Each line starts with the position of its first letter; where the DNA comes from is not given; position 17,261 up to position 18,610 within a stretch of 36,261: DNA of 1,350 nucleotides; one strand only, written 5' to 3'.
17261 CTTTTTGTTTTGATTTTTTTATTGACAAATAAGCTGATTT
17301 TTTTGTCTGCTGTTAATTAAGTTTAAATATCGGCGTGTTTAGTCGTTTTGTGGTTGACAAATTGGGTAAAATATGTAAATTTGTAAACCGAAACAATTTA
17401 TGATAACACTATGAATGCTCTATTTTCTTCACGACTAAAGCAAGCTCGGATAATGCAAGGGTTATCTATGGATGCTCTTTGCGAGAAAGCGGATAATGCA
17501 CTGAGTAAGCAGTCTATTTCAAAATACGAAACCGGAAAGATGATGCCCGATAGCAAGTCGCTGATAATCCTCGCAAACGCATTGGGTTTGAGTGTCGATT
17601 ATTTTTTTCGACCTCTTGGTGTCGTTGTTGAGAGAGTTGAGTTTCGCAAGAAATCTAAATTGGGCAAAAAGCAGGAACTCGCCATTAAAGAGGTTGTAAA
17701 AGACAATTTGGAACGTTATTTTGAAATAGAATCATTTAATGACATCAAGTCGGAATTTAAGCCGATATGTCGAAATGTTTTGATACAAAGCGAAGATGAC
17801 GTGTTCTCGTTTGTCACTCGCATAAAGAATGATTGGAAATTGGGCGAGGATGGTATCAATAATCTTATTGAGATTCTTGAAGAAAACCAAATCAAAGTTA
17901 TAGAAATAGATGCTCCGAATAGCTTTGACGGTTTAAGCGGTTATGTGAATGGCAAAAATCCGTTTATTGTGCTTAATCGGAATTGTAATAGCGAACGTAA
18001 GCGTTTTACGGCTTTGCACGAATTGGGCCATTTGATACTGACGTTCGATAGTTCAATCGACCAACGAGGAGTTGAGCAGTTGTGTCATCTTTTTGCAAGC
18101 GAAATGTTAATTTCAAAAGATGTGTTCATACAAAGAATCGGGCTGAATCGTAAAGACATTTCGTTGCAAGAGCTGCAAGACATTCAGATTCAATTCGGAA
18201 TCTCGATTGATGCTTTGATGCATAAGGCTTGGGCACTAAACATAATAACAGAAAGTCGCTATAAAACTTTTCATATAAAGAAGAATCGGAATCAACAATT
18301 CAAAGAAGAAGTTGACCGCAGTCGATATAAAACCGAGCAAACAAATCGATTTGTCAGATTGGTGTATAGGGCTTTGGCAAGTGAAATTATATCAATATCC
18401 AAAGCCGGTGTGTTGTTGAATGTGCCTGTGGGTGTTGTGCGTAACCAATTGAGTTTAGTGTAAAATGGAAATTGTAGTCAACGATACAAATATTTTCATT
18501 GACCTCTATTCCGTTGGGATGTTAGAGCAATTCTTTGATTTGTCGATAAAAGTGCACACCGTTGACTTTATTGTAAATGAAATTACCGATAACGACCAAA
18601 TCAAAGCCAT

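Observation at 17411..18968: AT-rich two-gene module: fused XRE-HTH/ImmA-IrrE metallopeptidase translationally coupled to a PIN-like nuclease, a candidate protease-gated toxin or anti-phage system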

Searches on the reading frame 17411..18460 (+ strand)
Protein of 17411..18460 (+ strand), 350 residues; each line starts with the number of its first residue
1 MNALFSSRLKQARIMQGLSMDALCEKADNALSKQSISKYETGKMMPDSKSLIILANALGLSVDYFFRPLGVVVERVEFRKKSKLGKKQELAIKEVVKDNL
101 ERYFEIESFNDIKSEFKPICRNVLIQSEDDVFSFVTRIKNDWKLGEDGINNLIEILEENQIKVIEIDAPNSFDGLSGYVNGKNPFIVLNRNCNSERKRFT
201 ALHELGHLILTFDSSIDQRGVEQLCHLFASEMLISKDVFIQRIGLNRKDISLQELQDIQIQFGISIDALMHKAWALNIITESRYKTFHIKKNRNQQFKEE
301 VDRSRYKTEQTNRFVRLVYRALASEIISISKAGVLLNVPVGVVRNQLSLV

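Call 4: search_protein_families(library=pfam, proteins=[window:17411-18460:+], max_evalue=1)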
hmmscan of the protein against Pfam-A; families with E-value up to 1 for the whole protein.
window:17411-18460:+ (350 aa): 7 families
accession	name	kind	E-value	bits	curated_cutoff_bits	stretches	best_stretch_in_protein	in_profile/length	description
PF01381.28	HTH_3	-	6.5e-14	52.1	23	1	9-65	1-55/55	Helix-turn-helix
PF06114.19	Peptidase_M78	-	2.7e-13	50.3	22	1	158-272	3-121/123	IrrE N-terminal-like domain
PF12844.13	HTH_19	-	3.3e-09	36.9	30.2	1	8-66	3-59/64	Helix-turn-helix domain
PF13560.12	HTH_31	-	9.7e-05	23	27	1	5-62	2-58/64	Helix-turn-helix domain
PF20573.4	DUF6782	-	0.11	12.2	27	1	165-208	58-101/241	Putative metallopeptidase family (DUF6782)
PF18324.6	Isocitrate_DH_C_bact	-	0.12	12.9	25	0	140-181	66-107/110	Bacterial isocitrate dehydrogenase, C-terminal domain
PF09081.16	AMT4_dom_C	-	0.12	12.7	27.6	1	141-193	2-54/64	Glucan 1,4-alpha-maltotetraohydrolase, domain C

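Call 5: search_protein_families(library=padloc, proteins=[window:17411-18460:+], max_evalue=1)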
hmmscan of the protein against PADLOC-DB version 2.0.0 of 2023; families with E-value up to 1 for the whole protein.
window:17411-18460:+ (350 aa): 20 families
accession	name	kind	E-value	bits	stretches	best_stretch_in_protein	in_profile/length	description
PDLC03949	RmrA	-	6.5e-41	138.4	1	6-340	4-326/363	-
PDLC03944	RmrA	-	4.8e-36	122.6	1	5-295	7-302/384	-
PDLC03948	RmrA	-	6.1e-36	122.1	1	5-321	9-334/397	-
PDLC03951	RmrA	-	2.7e-33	113.5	1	6-337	10-346/400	-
PDLC03947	RmrA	-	8.4e-33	111.7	1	2-286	9-300/383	-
PDLC03954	RmrA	-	9.5e-33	111.6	1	3-295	9-309/380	-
PDLC03952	RmrA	-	3.7e-31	106.3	1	3-318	21-346/395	-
PDLC03943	RmrA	-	5e-31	106.1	1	7-340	5-336/370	-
PDLC03945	RmrA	-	4.6e-29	99.8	1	7-299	5-316/394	-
PDLC03946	RmrA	-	9.5e-29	98.2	1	6-300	4-291/357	-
PDLC03955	RmrA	-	8.2e-26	89.1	1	7-286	23-300/371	-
PDLC03950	RmrA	-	5.8e-25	86.1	1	7-303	5-305/369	-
PDLC03956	RmrA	-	1.3e-23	81.7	1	4-288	8-298/399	-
PDLC03953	RmrA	-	2.4e-23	80.9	1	3-290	4-297/373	-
PDLC04141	capP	-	3.3e-15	54.2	1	151-274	23-151/242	capP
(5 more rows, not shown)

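Call 34: find_homologous_proteins(query=window:17411-18460:+)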
Query window:17411-18460:+ (350 aa): 3206 proteins with E <= 0.001 among 5446 candidates; the best 120 are listed.
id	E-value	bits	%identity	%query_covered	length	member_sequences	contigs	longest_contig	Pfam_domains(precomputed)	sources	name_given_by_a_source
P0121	1.8e-219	746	99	100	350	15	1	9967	PF12844.14,PF01381.29,PF06114.20,PF13560.13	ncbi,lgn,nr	ncbi:MAG: XRE family transcriptional regulator [Bacteroidales bacterium]|nr:XRE family transcription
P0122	7.7e-174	596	79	100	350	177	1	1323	PF12844.14,PF01381.29,PF06114.20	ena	-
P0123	5.9e-173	593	78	100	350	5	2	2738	PF12844.14,PF01381.29,PF06114.20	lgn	-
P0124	2.8e-170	584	79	100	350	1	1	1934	PF12844.14,PF01381.29,PF06114.20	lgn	-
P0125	1.2e-169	582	79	100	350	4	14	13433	PF12844.14,PF01381.29,PF06114.20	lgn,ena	-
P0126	8.4e-169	579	76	100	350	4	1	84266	PF12844.14,PF01381.29,PF06114.20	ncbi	ncbi:MAG: helix-turn-helix domain-containing protein [Lepagella sp.]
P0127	4.0e-168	577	79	100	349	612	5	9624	PF12844.14,PF01381.29,PF06114.20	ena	-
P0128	1.6e-166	572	77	100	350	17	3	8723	PF12844.14,PF01381.29,PF06114.20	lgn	-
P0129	2.5e-166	571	78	100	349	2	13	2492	PF12844.14,PF01381.29,PF06114.20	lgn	-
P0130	4.4e-166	570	77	100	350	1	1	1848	PF12844.14,PF01381.29,PF06114.20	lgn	-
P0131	6.5e-166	570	77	100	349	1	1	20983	PF12844.14,PF01381.29,PF06114.20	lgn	-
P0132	9.6e-165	566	76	100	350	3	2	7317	PF12844.14,PF01381.29,PF06114.20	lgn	-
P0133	4.8e-164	564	75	100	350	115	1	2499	PF12844.14,PF01381.29,PF06114.20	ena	-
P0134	3.8e-161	554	74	100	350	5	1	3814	PF12844.14,PF01381.29,PF06114.20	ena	-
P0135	4.7e-161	554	75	100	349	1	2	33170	PF12844.14,PF01381.29,PF06114.20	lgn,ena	-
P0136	4.8e-161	554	75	100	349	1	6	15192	PF12844.14,PF01381.29,PF06114.20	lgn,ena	-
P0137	5.1e-161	554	75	100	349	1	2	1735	PF12844.14,PF01381.29,PF06114.20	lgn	-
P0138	8.1e-161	553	75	100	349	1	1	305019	PF12844.14,PF01381.29,PF06114.20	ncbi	-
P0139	9.7e-161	553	75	100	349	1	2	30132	PF12844.14,PF01381.29,PF06114.20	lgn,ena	-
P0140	9.3e-160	550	75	100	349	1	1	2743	PF12844.14,PF01381.29,PF06114.20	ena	-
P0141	7.5e-158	543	73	100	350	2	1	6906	PF12844.14,PF01381.29,PF06114.20,PF13560.13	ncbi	-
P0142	2.4e-157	542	73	100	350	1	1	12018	PF12844.14,PF01381.29,PF06114.20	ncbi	-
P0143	6.7e-157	540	76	96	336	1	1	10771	PF01381.29,PF06114.20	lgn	-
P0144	1.0e-155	536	75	96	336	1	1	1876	PF01381.29,PF06114.20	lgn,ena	-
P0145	2.1e-154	532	73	96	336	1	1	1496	PF12844.14,PF01381.29,PF06114.20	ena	-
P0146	1.1e-153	530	75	96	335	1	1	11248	PF12844.14,PF01381.29,PF06114.20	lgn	-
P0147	2.2e-153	529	75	96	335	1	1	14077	PF12844.14,PF01381.29,PF06114.20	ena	-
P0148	5.2e-149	514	69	100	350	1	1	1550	PF12844.14,PF01381.29,PF06114.20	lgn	-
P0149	7.1e-149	514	69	100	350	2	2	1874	PF12844.14,PF01381.29,PF06114.20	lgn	-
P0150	4.4e-148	511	70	100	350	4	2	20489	PF12844.14,PF01381.29,PF06114.20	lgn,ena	-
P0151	4.6e-148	511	71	100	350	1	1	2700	PF12844.14,PF01381.29,PF06114.20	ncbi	-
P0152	1.4e-147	510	69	100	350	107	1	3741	PF12844.14,PF01381.29,PF06114.20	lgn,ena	-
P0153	4.6e-147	508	67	100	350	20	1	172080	PF12844.14,PF01381.29,PF06114.20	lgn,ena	-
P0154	1.1e-146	507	69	99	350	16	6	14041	PF12844.14,PF01381.29,PF06114.20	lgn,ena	-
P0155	2.5e-146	506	70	100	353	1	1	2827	PF12844.14,PF01381.29,PF06114.20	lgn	-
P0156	5.7e-146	504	67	100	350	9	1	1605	PF12844.14,PF01381.29,PF06114.20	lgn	-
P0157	1.9e-145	503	69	100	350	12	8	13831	PF12844.14,PF01381.29,PF06114.20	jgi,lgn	jgi:Zn-dependent peptidase ImmA (M78 family)/DNA-binding XRE family transcriptional regulator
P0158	5.4e-145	501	69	100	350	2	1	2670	PF12844.14,PF01381.29,PF06114.20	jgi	jgi:Zn-dependent peptidase ImmA (M78 family)/DNA-binding XRE family transcriptional regulator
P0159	7.7e-145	501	68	100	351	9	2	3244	PF12844.14,PF01381.29,PF06114.20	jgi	jgi:Zn-dependent peptidase ImmA (M78 family)/DNA-binding XRE family transcriptional regulator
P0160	1.7e-144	500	69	100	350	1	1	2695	PF12844.14,PF01381.29,PF06114.20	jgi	jgi:Zn-dependent peptidase ImmA (M78 family)/DNA-binding XRE family transcriptional regulator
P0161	1.7e-144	500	69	100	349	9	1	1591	PF12844.14,PF01381.29,PF06114.20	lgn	-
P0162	4.1e-144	498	67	100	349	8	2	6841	PF12844.14,PF01381.29,PF06114.20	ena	-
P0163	5.4e-144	498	67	100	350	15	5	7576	PF12844.14,PF01381.29,PF06114.20,PF13560.13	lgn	-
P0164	4.1e-143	495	68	100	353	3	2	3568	PF12844.14,PF01381.29,PF06114.20,PF13560.13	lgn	-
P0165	4.9e-143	495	66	100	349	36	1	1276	PF12844.14,PF01381.29,PF06114.20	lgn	-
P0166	2.1e-142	493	68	100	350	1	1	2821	PF12844.14,PF01381.29,PF06114.20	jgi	jgi:Zn-dependent peptidase ImmA (M78 family)/DNA-binding XRE family transcriptional regulator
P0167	2.7e-142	492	68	100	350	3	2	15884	PF12844.14,PF01381.29,PF06114.20,PF13560.13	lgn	-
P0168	3.1e-142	492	68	96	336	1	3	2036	PF12844.14,PF01381.29,PF06114.20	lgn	-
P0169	5.8e-142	491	67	100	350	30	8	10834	PF12844.14,PF01381.29,PF06114.20,PF13560.13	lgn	-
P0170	7.9e-142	491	66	100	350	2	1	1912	PF12844.14,PF01381.29,PF06114.20,PF13560.13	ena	-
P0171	1.9e-139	483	68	100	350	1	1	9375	PF12844.14,PF01381.29,PF06114.20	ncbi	ncbi:MAG: helix-turn-helix domain-containing protein [Muribaculaceae bacterium]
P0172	2.8e-139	482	66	100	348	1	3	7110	PF12844.14,PF01381.29,PF06114.20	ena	-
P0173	1.3e-138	480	66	100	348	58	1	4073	PF12844.14,PF01381.29,PF06114.20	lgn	-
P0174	2.5e-138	479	64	100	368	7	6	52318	PF12844.14,PF01381.29,PF06114.20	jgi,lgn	jgi:Zn-dependent peptidase ImmA (M78 family)/DNA-binding XRE family transcriptional regulator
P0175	4.4e-138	479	68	96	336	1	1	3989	PF12844.14,PF01381.29,PF06114.20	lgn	-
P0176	1.6e-137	477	67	96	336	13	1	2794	PF12844.14,PF01381.29,PF06114.20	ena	-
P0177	1.8e-137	476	68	100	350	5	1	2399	PF12844.14,PF01381.29,PF06114.20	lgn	-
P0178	6.7e-137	475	65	100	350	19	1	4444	PF12844.14,PF01381.29,PF06114.20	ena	-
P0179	1.7e-136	473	65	100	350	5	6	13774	PF12844.14,PF01381.29,PF06114.20,PF13560.13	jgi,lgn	jgi:Zn-dependent peptidase ImmA (M78 family)/DNA-binding XRE family transcriptional regulator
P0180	2.4e-136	473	65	100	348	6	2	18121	PF12844.14,PF01381.29,PF06114.20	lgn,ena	-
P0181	1.3e-135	470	63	100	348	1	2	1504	PF12844.14,PF01381.29,PF06114.20,PF13560.13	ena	-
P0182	1.6e-135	470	68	96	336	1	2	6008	PF01381.29,PF06114.20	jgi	jgi:Zn-dependent peptidase ImmA (M78 family)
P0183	1.7e-135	470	65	100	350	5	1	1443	PF12844.14,PF01381.29,PF06114.20,PF13560.13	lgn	-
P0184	6.3e-135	468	66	100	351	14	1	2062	PF12844.14,PF01381.29,PF06114.20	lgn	-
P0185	2.5e-134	466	68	96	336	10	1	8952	PF01381.29,PF06114.20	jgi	jgi:Zn-dependent peptidase ImmA (M78 family)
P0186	6.4e-134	465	63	100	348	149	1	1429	PF12844.14,PF01381.29,PF06114.20,PF13560.13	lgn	-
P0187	1.0e-133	464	63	100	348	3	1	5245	PF12844.14,PF01381.29,PF06114.20,PF13560.13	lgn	-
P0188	1.8e-133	463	64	100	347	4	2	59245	PF12844.14,PF01381.29,PF06114.20,PF13560.13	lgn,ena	-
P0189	1.4e-132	460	65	96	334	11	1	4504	PF12844.14,PF01381.29,PF06114.20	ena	-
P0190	2.0e-132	460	64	100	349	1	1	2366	PF12844.14,PF01381.29,PF06114.20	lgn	-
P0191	2.6e-132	460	65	96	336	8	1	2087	PF01381.29,PF06114.20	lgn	-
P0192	3.6e-132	459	62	100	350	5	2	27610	PF12844.14,PF01381.29,PF06114.20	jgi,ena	-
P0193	2.0e-131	457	64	100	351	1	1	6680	PF12844.14,PF01381.29,PF06114.20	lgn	-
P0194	3.2e-130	453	62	99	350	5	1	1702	PF12844.14,PF01381.29,PF06114.20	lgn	-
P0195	4.8e-130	452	61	99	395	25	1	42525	PF12844.14,PF01381.29,PF06114.20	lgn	-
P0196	5.5e-130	452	61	99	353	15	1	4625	PF12844.14,PF01381.29,PF06114.20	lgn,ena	-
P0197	4.0e-129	449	61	100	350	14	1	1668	PF12844.14,PF01381.29,PF06114.20,PF13560.13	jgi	jgi:Zn-dependent peptidase ImmA (M78 family)/transcriptional regulator with XRE-family HTH domain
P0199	4.6e-128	446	61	100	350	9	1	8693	PF12844.14,PF01381.29,PF06114.20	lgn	-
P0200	1.1e-127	444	79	79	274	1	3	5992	PF06114.20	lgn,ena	-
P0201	2.5e-127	443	63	95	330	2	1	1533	PF01381.29,PF06114.20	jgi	jgi:Zn-dependent peptidase ImmA (M78 family)/DNA-binding XRE family transcriptional regulator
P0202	2.2e-126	440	60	100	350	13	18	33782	PF12844.14,PF01381.29,PF06114.20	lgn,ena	-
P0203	6.8e-126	438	60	100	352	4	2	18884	PF12844.14,PF01381.29,PF06114.20,PF13560.13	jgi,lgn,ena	-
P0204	8.1e-126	438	61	100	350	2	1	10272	PF12844.14,PF01381.29,PF06114.20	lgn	-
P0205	1.4e-124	434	60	100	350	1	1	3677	PF12844.14,PF01381.29,PF06114.20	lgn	-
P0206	2.0e-123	430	61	96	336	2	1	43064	PF01381.29,PF06114.20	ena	-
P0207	2.0e-123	430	63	96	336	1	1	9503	PF12844.14,PF01381.29,PF06114.20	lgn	-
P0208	5.5e-123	429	63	96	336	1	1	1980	PF12844.14,PF01381.29,PF06114.20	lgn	-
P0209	9.3e-123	428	60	100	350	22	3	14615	PF12844.14,PF01381.29,PF06114.20,PF13560.13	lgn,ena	-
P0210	4.6e-122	426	65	88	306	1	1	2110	PF06114.20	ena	-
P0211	7.4e-121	422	62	96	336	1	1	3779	PF12844.14,PF01381.29,PF06114.20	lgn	-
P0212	7.9e-121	422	59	100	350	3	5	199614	PF12844.14,PF01381.29,PF06114.20,PF13560.13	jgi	jgi:Zn-dependent peptidase ImmA (M78 family)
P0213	1.1e-120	421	59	100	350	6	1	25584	PF12844.14,PF01381.29,PF06114.20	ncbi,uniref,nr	ncbi:helix-turn-helix domain-containing protein [Odoribacter lunatus]|uniref:helix-turn-helix domain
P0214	1.6e-120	421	58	100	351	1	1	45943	PF12844.14,PF01381.29,PF06114.20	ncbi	ncbi:MAG: helix-turn-helix domain-containing protein [Bacteroidales bacterium]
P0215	3.4e-120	420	59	100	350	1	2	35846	PF12844.14,PF01381.29,PF06114.20,PF13560.13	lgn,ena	-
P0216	4.0e-120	419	56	100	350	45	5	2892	PF12844.14,PF01381.29,PF06114.20,PF13560.13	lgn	-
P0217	9.0e-119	415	58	99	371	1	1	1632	PF12844.14,PF01381.29,PF06114.20,PF13560.13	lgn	-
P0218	3.7e-118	413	59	100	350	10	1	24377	PF12844.14,PF01381.29,PF06114.20,PF13560.13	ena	-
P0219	1.2e-117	411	56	100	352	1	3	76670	PF12844.14,PF01381.29,PF06114.20,PF13560.13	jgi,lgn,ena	-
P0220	6.2e-117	409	57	100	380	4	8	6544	PF12844.14,PF01381.29,PF06114.20,PF13560.13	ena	-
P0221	6.9e-117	409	58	100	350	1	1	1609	PF12844.14,PF01381.29,PF06114.20,PF13560.13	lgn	-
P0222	9.2e-117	408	55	100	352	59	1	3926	PF12844.14,PF01381.29,PF06114.20,PF13560.13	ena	-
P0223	2.6e-116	407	58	100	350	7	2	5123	PF12844.14,PF01381.29,PF06114.20,PF13560.13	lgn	-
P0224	2.7e-116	407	57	100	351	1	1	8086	PF12844.14,PF01381.29,PF06114.20,PF13560.13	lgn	-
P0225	3.0e-116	407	56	100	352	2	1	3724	PF12844.14,PF01381.29,PF06114.20,PF13560.13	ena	-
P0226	6.0e-116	406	57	100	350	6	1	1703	PF12844.14,PF01381.29,PF06114.20,PF13560.13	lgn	-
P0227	7.7e-116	405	56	100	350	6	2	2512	PF12844.14,PF01381.29,PF06114.20,PF13560.13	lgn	-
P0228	1.4e-115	405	56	100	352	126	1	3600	PF12844.14,PF01381.29,PF06114.20,PF13560.13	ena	-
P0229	1.5e-115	405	55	100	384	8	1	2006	PF12844.14,PF01381.29,PF06114.20,PF13560.13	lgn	-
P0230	2.6e-115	404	59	100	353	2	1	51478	PF12844.14,PF01381.29,PF06114.20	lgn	-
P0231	3.2e-115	403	57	100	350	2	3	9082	PF12844.14,PF01381.29,PF06114.20,PF13560.13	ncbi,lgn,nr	ncbi:MAG: ImmA/IrrE family metallo-endopeptidase [Bacteroidaceae bacterium]|nr:ImmA/IrrE family meta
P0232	3.6e-115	403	57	100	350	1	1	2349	PF12844.14,PF01381.29,PF06114.20,PF13560.13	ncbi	-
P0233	3.7e-115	403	57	100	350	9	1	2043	PF12844.14,PF01381.29,PF06114.20,PF13560.13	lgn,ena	-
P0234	7.9e-115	402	57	100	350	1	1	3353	PF12844.14,PF01381.29,PF06114.20,PF13560.13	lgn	-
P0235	8.8e-115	402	56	100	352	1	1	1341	PF12844.14,PF01381.29,PF06114.20,PF13560.13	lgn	-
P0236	9.9e-115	402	55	100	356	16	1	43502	PF12844.14,PF01381.29,PF06114.20,PF13560.13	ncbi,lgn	-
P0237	2.0e-114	401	56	99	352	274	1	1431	PF12844.14,PF01381.29,PF06114.20,PF13560.13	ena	-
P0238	2.2e-114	401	55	100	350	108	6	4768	PF12844.14,PF01381.29,PF06114.20,PF13560.13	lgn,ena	-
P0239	3.8e-114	400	55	100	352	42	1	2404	PF12844.14,PF01381.29,PF06114.20,PF13560.13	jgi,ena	-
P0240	5.1e-114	399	55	100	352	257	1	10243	PF12844.14,PF01381.29,PF06114.20,PF13560.13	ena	-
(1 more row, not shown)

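Call 40: search_solved_structures(query=A2, max_evalue=0.01, show_alignments=2)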
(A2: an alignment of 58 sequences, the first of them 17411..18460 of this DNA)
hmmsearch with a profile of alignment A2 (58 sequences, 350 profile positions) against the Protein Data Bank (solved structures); distinct sequences matched with E-value up to 0.01: 11.
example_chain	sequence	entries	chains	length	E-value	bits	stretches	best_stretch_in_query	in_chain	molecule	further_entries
3lfp_A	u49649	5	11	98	1.5e-05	27.6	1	7-70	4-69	Csp231I C protein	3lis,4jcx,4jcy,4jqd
7t8i_A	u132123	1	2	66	2.8e-05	26.6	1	5-66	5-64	Phage element (ICEBs1)transcriptional regulator (Xre family)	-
9vzy_A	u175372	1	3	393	4.3e-05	26.1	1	169-286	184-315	HTH cro/C1-type domain-containing protein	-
7t5t_A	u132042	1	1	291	0.00017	24.1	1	166-272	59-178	CapP toxin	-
2r1j_L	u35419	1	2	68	0.00027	23.5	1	5-67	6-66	Repressor protein C2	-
1adr_A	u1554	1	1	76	0.00027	23.4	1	5-67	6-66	P22 C2 REPRESSOR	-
3jxb_C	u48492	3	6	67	0.00028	23.4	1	5-67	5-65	Repressor protein C2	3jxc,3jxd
3dte_A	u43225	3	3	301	0.00052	22.5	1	179-237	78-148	IrrE protein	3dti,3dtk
1per_L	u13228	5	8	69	0.0011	21.5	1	5-67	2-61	PROTEIN (434 REPRESSOR) | 434 REPRESSOR | REPRESSOR PROTEIN CI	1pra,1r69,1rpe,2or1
1r63_A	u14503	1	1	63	0.0012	21.3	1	5-67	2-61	REPRESSOR PROTEIN FROM BACTERIOPHAGE 434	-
8slm_A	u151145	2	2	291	0.0015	21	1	178-238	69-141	Zn dependent hydrolase fused to HTH domain, IrrE ortholog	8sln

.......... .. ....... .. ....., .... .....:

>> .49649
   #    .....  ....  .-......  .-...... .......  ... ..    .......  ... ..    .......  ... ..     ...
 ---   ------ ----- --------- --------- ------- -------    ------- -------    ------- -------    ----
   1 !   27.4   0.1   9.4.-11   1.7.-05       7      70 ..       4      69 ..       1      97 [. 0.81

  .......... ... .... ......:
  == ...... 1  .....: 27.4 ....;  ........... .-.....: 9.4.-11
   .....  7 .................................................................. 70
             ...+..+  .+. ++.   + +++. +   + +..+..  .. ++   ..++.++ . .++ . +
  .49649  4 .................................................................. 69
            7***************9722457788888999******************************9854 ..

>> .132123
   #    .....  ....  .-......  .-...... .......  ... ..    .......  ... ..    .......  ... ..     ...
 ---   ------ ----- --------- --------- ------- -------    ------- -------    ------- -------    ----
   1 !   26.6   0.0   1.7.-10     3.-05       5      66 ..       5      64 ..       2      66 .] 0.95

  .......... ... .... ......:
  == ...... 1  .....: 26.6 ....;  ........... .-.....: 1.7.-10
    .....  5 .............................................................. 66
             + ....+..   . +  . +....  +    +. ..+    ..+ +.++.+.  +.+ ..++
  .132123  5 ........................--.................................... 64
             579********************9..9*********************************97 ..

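Call 41: search_protein_families(library=ncbifam, proteins=[window:17411-18460:+], max_evalue=0.01)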
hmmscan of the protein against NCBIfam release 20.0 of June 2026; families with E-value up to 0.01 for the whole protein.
window:17411-18460:+ (350 aa): 6 families
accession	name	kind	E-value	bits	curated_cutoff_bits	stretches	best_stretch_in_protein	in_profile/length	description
NF052239.1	antitox_spr1629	equivalog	3.3e-28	98.8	335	1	7-327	5-344/377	spr1629 family repressor/antitoxin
NF041951.1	phage_RstR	subfamily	3.7e-09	36.8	80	1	5-95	3-95/108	RstR family transcriptional repressor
TIGR00270.2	TIGR00270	equivalog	0.0024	17.7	110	1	5-60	76-129/159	multiprotein bridging factor aMBF1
NF003162.0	PRK04140.1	equivalog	0.004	16.2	263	1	7-73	129-190/317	transcriptional regulator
NF007257.0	PRK09706.1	subfamily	0.0063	16.3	101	0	3-61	4-60/135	transcriptional repressor DicA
TIGR03070.1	couple_hipB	subfamily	0.0074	16.2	71.65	0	6-61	4-57/58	type II toxin-antitoxin system Y4mF family antitoxin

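Call 53: predict_structure(alignment_id=A2)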
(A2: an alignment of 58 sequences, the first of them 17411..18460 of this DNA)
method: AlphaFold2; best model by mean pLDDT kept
length: 350 residues; sequences in the alignment: 58
mean_pLDDT: 91.4   pTM: 0.88
mean pLDDT of the five models: 91.4, 91.1, 90.8, 90.8, 90.5
residues with pLDDT >= 90: 267; 70-90: 77; 50-70: 6; < 50: 0
segments of 3 or more residues with pLDDT < 50: none
pLDDT, mean of each block of 10 residues (from residue 1): 89 94 95 95 94 94 88 83 84 94 93 79 89 93 84 91 92 91 93 94 95 94 96 95 89 95 96 95 95 97 92 91 93 91 78
secondary structure, 60 per line:
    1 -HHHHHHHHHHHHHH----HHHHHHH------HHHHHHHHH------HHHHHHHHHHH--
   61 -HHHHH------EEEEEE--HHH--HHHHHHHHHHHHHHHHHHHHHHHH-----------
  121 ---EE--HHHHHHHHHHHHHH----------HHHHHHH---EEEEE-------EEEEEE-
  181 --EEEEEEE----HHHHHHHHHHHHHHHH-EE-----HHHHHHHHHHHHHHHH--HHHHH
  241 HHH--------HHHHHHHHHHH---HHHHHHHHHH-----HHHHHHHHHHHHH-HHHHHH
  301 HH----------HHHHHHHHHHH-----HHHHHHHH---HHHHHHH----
elements in order: H2-15 H20-26 H33-41 H48-58 H62-66 E73-78 H86-109 H128-141 H152-158 E162-166 E174-179 E183-189 H194-209 H218-233 H236-243 H252-262 H266-275 H281-293 H295-302 H313-323 H329-336 H340-346
